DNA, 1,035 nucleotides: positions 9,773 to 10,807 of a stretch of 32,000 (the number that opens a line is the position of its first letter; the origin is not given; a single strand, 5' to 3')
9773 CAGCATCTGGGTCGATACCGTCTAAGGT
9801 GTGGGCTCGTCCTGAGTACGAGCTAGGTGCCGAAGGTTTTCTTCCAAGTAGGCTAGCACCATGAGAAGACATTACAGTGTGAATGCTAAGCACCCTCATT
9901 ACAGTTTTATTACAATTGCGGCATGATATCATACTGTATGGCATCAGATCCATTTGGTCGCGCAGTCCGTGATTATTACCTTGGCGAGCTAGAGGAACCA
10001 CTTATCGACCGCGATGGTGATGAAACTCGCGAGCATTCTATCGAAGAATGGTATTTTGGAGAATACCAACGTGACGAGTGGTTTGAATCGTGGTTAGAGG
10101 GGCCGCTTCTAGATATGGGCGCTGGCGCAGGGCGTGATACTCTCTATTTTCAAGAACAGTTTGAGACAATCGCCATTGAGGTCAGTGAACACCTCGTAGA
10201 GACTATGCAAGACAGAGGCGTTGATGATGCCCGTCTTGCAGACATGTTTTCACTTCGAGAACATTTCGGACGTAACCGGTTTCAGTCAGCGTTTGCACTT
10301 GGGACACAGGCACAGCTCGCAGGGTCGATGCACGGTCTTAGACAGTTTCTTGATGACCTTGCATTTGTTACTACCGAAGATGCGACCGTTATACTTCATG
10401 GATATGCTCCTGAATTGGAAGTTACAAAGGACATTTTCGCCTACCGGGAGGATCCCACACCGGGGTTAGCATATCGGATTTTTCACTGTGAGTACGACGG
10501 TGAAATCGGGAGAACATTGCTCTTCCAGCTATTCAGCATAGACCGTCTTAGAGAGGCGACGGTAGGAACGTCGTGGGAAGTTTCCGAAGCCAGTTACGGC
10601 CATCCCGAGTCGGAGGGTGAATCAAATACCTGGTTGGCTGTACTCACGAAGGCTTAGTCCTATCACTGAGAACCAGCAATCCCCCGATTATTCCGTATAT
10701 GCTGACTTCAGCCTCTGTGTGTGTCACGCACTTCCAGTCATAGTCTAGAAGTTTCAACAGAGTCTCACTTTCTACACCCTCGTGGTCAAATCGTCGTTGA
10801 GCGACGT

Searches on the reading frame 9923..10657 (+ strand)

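Call 16: search_protein_families(library=pfam, proteins=[window:9923-10657:+], max_evalue=0.01)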
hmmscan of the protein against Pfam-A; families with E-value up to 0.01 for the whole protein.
window:9923-10657:+ (244 aa): 2 families
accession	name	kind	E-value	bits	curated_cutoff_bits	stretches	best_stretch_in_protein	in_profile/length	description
PF13649.12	Methyltransf_25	-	0.0032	18.5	27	1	63-126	2-71/97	Methyltransferase domain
PF08241.18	Methyltransf_11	-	0.0094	17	21.2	0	63-125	1-66/95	Methyltransferase domain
